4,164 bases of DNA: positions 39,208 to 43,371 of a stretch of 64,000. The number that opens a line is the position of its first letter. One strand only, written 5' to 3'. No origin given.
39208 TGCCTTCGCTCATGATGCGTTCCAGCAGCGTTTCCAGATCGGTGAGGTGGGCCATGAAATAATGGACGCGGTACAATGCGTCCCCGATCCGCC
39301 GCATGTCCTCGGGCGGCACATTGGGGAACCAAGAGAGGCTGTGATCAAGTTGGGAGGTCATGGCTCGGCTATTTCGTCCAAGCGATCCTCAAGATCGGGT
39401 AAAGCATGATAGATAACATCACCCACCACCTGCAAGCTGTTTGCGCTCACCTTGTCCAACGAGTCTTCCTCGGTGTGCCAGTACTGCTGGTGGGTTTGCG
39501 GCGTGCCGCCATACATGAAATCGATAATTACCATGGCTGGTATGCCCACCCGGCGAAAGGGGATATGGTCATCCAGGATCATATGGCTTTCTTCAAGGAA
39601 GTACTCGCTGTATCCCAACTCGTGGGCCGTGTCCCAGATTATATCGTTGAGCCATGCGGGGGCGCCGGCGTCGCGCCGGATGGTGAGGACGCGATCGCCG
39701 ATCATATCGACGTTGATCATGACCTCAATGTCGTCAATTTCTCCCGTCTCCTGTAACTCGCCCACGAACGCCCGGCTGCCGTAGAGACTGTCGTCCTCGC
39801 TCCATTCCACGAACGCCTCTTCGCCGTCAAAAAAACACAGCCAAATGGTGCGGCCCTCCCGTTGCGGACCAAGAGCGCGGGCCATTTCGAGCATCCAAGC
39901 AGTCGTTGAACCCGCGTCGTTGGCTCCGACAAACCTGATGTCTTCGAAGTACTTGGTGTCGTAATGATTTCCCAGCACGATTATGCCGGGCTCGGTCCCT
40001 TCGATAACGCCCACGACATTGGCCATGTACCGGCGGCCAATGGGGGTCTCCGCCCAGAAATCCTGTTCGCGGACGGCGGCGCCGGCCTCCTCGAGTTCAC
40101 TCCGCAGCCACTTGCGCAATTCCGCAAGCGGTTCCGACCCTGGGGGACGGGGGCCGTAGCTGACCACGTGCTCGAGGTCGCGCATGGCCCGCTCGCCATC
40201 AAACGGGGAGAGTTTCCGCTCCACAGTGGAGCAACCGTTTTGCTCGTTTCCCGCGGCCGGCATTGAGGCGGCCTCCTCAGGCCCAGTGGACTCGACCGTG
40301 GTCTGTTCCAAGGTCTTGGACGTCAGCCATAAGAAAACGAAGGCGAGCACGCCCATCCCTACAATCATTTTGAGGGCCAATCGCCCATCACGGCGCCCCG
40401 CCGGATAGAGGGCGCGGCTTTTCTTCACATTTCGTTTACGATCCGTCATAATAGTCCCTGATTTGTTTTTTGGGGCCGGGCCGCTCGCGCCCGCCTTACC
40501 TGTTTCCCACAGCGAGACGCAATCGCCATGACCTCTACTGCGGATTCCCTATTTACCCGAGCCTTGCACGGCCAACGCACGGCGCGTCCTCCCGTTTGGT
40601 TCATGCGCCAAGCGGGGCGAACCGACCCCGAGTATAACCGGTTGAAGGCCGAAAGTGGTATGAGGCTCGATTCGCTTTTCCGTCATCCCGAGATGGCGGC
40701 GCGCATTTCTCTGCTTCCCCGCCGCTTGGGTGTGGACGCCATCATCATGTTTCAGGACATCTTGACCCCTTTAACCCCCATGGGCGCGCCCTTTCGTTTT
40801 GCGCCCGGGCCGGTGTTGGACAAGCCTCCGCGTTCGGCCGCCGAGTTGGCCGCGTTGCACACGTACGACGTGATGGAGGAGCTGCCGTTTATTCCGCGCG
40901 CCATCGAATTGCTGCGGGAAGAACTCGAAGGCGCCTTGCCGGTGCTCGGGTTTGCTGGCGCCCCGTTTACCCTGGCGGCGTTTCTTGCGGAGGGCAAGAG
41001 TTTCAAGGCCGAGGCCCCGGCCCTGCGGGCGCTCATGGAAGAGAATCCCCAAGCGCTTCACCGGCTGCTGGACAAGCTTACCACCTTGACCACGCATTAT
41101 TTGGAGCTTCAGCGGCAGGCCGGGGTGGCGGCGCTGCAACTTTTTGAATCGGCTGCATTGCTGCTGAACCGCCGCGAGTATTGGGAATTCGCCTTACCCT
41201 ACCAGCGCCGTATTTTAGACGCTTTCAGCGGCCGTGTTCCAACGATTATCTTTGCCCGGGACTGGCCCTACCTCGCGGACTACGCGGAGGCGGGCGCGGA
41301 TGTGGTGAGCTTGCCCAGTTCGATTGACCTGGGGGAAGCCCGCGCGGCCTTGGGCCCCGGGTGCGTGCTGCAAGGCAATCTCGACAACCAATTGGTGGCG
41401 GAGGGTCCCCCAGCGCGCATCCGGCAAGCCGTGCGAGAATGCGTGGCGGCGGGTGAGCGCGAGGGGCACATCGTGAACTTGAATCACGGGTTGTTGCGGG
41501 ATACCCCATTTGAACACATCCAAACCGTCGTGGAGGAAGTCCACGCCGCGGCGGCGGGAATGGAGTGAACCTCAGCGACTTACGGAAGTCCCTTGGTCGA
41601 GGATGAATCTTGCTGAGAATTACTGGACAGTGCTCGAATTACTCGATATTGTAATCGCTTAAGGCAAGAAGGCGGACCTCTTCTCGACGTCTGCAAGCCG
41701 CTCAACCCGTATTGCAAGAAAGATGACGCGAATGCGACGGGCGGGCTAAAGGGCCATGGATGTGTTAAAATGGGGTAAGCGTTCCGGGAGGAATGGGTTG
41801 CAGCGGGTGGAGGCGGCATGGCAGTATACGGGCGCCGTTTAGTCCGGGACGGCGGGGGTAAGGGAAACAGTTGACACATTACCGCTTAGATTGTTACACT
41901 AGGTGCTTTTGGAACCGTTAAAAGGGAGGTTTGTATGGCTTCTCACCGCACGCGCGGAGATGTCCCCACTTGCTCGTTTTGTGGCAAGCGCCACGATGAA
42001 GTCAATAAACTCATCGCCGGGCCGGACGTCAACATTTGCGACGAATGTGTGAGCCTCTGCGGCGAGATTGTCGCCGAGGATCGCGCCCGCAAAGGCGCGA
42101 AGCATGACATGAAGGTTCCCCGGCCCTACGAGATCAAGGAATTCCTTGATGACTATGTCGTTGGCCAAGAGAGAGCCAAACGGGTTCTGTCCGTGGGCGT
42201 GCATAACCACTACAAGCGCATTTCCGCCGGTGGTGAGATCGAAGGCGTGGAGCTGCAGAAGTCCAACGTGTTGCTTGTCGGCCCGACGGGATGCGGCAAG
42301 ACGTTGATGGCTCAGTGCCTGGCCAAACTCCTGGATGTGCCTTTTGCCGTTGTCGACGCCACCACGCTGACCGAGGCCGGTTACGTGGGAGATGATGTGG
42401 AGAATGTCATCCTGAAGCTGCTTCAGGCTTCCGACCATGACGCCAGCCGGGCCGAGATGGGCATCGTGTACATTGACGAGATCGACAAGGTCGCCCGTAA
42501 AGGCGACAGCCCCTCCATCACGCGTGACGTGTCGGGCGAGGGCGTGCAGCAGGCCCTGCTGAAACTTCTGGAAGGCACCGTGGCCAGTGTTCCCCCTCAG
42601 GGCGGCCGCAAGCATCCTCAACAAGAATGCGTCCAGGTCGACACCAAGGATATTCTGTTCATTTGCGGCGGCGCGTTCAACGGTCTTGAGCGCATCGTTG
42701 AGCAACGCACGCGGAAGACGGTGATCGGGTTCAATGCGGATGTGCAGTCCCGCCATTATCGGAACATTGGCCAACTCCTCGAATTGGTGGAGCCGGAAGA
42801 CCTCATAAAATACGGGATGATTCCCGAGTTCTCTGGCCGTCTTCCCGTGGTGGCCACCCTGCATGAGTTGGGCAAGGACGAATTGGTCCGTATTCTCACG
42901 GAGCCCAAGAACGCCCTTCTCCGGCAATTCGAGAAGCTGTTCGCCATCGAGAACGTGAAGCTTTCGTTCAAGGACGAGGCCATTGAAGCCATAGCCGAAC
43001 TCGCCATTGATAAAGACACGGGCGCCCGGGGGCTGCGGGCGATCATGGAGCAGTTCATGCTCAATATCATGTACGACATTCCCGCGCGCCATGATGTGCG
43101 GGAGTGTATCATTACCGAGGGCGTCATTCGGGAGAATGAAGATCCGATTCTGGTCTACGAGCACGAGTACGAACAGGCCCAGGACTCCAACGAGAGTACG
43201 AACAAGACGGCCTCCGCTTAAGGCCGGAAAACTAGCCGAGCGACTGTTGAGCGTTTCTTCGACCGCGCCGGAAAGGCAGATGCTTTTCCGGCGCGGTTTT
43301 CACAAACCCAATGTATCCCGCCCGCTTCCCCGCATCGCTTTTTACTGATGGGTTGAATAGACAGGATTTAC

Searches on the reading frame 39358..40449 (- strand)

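Call 29: search_protein_families(library=pfam, proteins=[window:39358-40449:-])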
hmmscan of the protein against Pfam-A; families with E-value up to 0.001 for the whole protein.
window:39358-40449:- (363 aa): 1 family
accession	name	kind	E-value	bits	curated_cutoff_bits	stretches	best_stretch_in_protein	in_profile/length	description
PF04389.22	Peptidase_M28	-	6.5e-36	124.3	21.3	1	144-348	1-191/193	Peptidase family M28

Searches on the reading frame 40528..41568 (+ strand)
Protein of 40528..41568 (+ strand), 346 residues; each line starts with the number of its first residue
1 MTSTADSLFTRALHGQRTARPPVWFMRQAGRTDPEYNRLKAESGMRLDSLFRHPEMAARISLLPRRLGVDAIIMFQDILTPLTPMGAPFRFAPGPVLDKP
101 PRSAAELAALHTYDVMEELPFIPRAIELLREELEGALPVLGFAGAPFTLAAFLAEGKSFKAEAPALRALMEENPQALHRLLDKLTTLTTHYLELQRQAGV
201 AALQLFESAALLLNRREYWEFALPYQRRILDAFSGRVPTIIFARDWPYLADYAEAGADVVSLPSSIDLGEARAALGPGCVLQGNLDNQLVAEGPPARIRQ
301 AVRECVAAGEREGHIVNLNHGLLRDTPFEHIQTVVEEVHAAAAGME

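Call 13: find_encoding_contigs(protein=window:40528-41568:+, flank=3000, max_places=6)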
Protein window:40528-41568:+ (346 aa): 1 contig read that carries it; 1 place shown.
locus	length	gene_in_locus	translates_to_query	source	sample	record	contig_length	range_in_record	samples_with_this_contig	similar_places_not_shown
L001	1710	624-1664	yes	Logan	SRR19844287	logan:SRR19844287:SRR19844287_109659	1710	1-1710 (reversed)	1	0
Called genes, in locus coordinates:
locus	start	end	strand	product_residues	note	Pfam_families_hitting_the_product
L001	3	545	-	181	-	?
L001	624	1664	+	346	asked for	PF01208:URO-D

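Call 29: search_protein_families(library=pfam, proteins=[window:40528-41568:+])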
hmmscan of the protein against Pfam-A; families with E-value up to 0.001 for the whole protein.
window:40528-41568:+ (346 aa): 1 family
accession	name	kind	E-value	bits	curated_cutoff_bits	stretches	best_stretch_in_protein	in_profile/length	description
PF01208.23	URO-D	-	4.7e-95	319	23.9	1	5-340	2-345/346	Uroporphyrinogen decarboxylase (URO-D)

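Call 30: find_homologous_proteins(query=window:40528-41565:+, max_evalue=1e-60)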
Query window:40528-41565:+ (346 aa): 1583 proteins with E <= 1e-60 among 8000 candidates; the best 120 are listed.
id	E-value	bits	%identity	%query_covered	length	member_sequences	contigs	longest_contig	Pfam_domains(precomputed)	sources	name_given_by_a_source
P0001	5.2e-224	761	100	100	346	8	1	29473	PF01208.24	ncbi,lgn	ncbi:MAG: uroporphyrinogen decarboxylase family protein [Candidatus Hydrogenedentota bacterium]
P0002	3.3e-191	653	86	99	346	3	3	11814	PF01208.24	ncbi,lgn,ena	-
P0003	5.0e-169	580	77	99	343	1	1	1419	PF01208.24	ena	-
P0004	4.4e-131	455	63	99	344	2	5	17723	PF01208.24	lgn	-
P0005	5.6e-131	455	63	95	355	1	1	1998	PF01208.24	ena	-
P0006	8.8e-130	451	62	95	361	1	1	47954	PF01208.24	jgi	jgi:uroporphyrinogen decarboxylase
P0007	3.6e-129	449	61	98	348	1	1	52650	PF01208.24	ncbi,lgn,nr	ncbi:MAG: uroporphyrinogen decarboxylase [Candidatus Hydrogenedentes bacterium]|nr:uroporphyrinogen 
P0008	1.2e-128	447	62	96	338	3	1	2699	PF01208.24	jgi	jgi:uroporphyrinogen decarboxylase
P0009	1.9e-126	440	59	98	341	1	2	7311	PF01208.24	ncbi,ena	-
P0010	4.3e-126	439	61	99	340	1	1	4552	PF01208.24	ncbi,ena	-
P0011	7.3e-126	438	58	98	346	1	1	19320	PF01208.24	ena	-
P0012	1.2e-125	437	61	98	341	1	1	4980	PF01208.24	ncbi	-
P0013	1.7e-124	433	60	99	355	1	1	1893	PF01208.24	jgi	jgi:uroporphyrinogen decarboxylase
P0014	1.1e-123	431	59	98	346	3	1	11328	PF01208.24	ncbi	ncbi:MAG: uroporphyrinogen decarboxylase family protein [Candidatus Hydrogenedentales bacterium]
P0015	2.0e-123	430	60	98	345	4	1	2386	PF01208.24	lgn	-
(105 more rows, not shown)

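Call 31: find_encoding_contigs(protein=P0002, flank=10000, max_places=6)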
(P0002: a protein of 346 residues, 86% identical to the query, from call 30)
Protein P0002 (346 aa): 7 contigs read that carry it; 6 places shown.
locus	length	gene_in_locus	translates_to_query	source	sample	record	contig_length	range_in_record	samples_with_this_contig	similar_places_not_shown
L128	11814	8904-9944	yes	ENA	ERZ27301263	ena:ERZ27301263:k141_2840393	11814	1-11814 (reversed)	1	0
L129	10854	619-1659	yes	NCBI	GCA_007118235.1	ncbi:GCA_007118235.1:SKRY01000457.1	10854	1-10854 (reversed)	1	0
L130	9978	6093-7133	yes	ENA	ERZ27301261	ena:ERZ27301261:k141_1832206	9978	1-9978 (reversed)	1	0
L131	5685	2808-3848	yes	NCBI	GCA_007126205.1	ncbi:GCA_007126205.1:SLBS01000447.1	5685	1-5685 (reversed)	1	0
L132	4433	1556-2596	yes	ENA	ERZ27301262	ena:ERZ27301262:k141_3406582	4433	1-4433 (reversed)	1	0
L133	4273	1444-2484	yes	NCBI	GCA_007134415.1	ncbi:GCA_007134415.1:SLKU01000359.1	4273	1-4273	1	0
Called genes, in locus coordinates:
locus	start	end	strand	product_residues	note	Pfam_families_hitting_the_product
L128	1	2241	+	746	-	?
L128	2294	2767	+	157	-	PF10825:DUF2752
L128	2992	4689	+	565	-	PF04932:Wzy_C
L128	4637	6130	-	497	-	PF14559:TPR_19 (faint), PF07719:TPR_2 (faint), PF13424:TPR_12 (weak), PF13428:TPR_14 (weak)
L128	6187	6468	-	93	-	-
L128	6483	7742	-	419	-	PF01590:GAF, PF13185:GAF_2, PF13492:GAF_3, PF02518:HATPase_c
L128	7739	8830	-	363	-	PF04389:Peptidase_M28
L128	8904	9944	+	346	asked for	PF01208:URO-D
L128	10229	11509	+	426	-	PF06689:zf-C4_ClpX, PF01078:Mg_chelatase (faint), PF07724:AAA_2, PF00004:AAA, PF07728:AAA_5 (weak), PF10431:ClpB_D2-small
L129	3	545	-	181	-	?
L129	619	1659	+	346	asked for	PF01208:URO-D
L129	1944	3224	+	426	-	PF06689:zf-C4_ClpX, PF01078:Mg_chelatase (faint), PF07724:AAA_2, PF00004:AAA, PF07728:AAA_5 (weak), PF10431:ClpB_D2-small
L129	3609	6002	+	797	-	PF02190:LON_substr_bdg, PF00004:AAA, PF07728:AAA_5 (weak), PF22667:Lon_lid, PF05362:Lon_C, PF13541:ChlI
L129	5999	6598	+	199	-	PF01926:MMR_HSR1, PF02421:FeoB_N, PF03193:RsgA_GTPase (weak), PF00350:Dynamin_N (faint)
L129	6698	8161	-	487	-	PF00089:Trypsin, PF13365:Trypsin_2, PF00595:PDZ, PF13180:PDZ_2, PF17820:PDZ_6, PF00595:PDZ (weak), PF13180:PDZ_2, PF17820:PDZ_6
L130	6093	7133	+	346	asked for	PF01208:URO-D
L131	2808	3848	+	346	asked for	PF01208:URO-D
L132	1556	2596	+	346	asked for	PF01208:URO-D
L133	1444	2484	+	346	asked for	PF01208:URO-D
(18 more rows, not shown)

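Call 32: find_encoding_contigs(protein=P0003, flank=10000, max_places=4)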
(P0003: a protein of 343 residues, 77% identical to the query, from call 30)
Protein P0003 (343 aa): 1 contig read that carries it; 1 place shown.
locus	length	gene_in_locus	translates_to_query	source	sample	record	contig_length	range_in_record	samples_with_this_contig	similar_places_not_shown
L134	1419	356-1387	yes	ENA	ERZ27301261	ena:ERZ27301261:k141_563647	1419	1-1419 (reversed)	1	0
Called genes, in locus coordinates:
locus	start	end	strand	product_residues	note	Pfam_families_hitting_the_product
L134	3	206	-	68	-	?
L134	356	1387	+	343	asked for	PF01208:URO-D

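Call 33: find_encoding_contigs(protein=P0004, flank=10000, max_places=4)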
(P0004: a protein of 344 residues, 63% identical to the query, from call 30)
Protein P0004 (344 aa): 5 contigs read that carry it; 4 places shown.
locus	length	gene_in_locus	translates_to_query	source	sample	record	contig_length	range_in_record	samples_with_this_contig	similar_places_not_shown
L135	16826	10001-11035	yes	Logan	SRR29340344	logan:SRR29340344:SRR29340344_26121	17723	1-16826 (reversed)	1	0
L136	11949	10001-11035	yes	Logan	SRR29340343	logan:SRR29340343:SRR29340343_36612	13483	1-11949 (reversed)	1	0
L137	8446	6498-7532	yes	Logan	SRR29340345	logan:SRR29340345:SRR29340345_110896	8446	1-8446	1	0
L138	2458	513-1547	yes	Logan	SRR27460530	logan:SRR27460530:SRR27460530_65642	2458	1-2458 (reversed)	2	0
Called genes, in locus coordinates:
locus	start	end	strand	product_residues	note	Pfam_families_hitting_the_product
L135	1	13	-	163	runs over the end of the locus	PF01475:FUR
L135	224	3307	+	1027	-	PF22680:Glyco_hydro_123_N_2 (weak), PF13320:GH123_cat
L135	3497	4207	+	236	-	PF00440:TetR_N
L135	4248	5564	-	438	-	PF01743:PolyA_pol, PF12627:PolyA_pol_RNAbd, PF01966:HD, PF13735:tRNA_NucTran2_2 (weak)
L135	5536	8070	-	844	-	PF10101:DUF2339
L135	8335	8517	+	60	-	-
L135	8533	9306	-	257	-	PF01738:DLH, PF00561:Abhydrolase_1 (faint), PF12146:Hydrolase_4 (weak), PF00326:Peptidase_S9 (faint), PF02230:Abhydrolase_2 (faint)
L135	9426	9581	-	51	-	PF08085:Entericidin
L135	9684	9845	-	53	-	PF08085:Entericidin (faint)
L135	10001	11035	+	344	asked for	PF01208:URO-D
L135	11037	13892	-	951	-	PF00664:ABC_membrane, PF00005:ABC_tran, PF08909:DUF1854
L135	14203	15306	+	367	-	PF13623:SurA_N_2 (faint), PF13624:SurA_N_3, PF13145:Rotamase_2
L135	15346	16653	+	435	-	PF10142:PhoPQ_related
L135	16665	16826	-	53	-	?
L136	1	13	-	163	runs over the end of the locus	PF01475:FUR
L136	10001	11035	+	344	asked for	PF01208:URO-D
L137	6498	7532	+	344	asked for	PF01208:URO-D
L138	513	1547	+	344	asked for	PF01208:URO-D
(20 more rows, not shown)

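Call 45: list_cluster_members(proteins=[P0001])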
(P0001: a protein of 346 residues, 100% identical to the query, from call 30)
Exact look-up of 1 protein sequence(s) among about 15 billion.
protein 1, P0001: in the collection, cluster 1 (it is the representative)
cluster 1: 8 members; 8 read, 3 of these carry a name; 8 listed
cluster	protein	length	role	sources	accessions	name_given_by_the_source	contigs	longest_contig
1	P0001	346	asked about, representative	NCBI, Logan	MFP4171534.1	MAG: uroporphyrinogen decarboxylase family protein [Candidatus Hydrogenedentota bacterium]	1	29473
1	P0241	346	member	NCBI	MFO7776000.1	MAG: uroporphyrinogen decarboxylase family protein [Candidatus Hydrogenedentota bacterium]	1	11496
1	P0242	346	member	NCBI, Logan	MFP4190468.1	MAG: uroporphyrinogen decarboxylase family protein [Candidatus Hydrogenedentota bacterium]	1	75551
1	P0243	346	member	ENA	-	-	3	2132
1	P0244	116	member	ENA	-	-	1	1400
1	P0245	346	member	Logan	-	-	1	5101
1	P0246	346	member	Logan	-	-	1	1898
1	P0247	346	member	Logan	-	-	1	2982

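Call 47: find_encoding_contigs(protein=P0241, flank=10000, max_places=4)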
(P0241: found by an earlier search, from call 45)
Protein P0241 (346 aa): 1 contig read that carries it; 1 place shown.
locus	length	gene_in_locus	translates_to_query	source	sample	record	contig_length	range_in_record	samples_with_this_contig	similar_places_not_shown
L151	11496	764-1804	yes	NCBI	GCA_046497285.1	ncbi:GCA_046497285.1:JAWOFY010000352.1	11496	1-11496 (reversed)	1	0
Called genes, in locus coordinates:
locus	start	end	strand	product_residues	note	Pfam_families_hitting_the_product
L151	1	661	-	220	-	PF04389:Peptidase_M28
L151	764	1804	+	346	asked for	PF01208:URO-D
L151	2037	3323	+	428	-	PF06689:zf-C4_ClpX, PF07724:AAA_2, PF00004:AAA, PF07728:AAA_5 (weak), PF10431:ClpB_D2-small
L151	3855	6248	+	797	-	PF02190:LON_substr_bdg, PF00004:AAA, PF07728:AAA_5 (weak), PF22667:Lon_lid, PF05362:Lon_C, PF13541:ChlI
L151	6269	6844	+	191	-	PF00009:GTP_EFTU (faint), PF01926:MMR_HSR1, PF02421:FeoB_N, PF03193:RsgA_GTPase (faint)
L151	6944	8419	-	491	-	PF00089:Trypsin, PF13365:Trypsin_2, PF00595:PDZ, PF13180:PDZ_2, PF17820:PDZ_6, PF00595:PDZ (weak), PF13180:PDZ_2, PF17820:PDZ_6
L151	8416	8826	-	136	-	PF24931:ACT_ACR9_3rd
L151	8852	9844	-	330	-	PF03629:SASA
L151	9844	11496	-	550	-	PF27444:GlnD_3rd, PF01966:HD (weak), PF01842:ACT (faint), PF24931:ACT_ACR9_3rd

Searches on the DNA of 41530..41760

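Call 63: search_rna_families(source=window, start=41530, end=41760, threshold=evalue, max_evalue=1)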
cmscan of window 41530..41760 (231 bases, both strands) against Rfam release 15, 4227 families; matches with E-value up to 1: 0.
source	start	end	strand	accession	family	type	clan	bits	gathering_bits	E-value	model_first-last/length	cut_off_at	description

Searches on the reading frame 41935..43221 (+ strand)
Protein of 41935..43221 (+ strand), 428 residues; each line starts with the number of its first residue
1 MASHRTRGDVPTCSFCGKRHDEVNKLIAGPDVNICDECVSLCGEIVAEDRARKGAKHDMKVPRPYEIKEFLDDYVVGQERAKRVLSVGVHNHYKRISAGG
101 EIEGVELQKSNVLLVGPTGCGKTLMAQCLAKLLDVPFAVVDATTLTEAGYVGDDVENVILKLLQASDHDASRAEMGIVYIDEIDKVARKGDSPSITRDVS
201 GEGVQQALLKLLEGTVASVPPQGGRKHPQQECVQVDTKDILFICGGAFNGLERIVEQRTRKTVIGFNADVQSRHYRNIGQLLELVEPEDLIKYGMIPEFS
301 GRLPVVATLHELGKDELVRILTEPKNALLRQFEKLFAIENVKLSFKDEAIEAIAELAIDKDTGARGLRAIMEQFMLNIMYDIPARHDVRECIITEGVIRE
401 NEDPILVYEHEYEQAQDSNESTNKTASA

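Call 20: find_encoding_contigs(protein=window:41935-43221:+, flank=3000, max_places=6)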
Protein window:41935-43221:+ (428 aa): 1 contig read that carries it; 1 place shown.
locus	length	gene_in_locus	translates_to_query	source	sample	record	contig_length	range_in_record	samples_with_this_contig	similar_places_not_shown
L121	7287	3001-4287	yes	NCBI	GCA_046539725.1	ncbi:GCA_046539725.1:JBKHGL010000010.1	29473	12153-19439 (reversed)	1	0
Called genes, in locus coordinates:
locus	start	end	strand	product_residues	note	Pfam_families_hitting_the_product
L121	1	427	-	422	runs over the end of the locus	PF01590:GAF, PF13185:GAF_2, PF13492:GAF_3, PF00512:HisKA (faint), PF02518:HATPase_c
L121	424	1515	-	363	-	PF04389:Peptidase_M28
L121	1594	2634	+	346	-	PF01208:URO-D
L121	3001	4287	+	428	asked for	PF06689:zf-C4_ClpX, PF07724:AAA_2, PF00004:AAA, PF07728:AAA_5 (weak), PF10431:ClpB_D2-small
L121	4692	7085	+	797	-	PF02190:LON_substr_bdg, PF13191:AAA_16 (faint), PF00004:AAA, PF07728:AAA_5, PF22667:Lon_lid, PF05362:Lon_C, PF13541:ChlI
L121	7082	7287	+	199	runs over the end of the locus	PF00009:GTP_EFTU (faint), PF01926:MMR_HSR1, PF02421:FeoB_N, PF03193:RsgA_GTPase (faint)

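Call 29: search_protein_families(library=pfam, proteins=[window:41935-43221:+])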
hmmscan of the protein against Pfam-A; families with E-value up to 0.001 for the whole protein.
window:41935-43221:+ (428 aa): 10 families
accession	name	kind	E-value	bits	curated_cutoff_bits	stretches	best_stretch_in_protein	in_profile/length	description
PF07724.20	AAA_2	-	2.5e-32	112.6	27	1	108-305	2-165/166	AAA domain (Cdc48 subfamily)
PF06689.19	zf-C4_ClpX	-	3.3e-18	65.7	27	1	12-48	2-39/39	ClpX C4-type zinc finger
PF00004.35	AAA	-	8.1e-16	59.1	21.2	1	112-217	1-97/131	ATPase family associated with various cellular activities (AAA)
PF10431.15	ClpB_D2-small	-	1.2e-11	45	21.9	1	312-389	1-74/81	C-terminal, D2-small domain, of ClpB protein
PF07728.20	AAA_5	-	8.3e-07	29.5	22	1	111-187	1-79/139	AAA domain (dynein-related subfamily)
PF01078.27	Mg_chelatase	-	4.4e-05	23.4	20.3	0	110-133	23-46/207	Magnesium chelatase, subunit ChlI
PF05496.18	RuvB_N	-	5.7e-05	23.4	27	1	70-187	5-97/159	Holliday junction DNA helicase RuvB P-loop domain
PF13401.12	AAA_22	-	9.8e-05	23.1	27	1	108-148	4-47/130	AAA domain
PF14532.12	Sigma54_activ_2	-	0.00072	20.2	25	0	102-186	14-81/138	Sigma-54 interaction domain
PF13173.12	AAA_14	-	0.00079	19.9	27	0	110-187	3-75/129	AAA domain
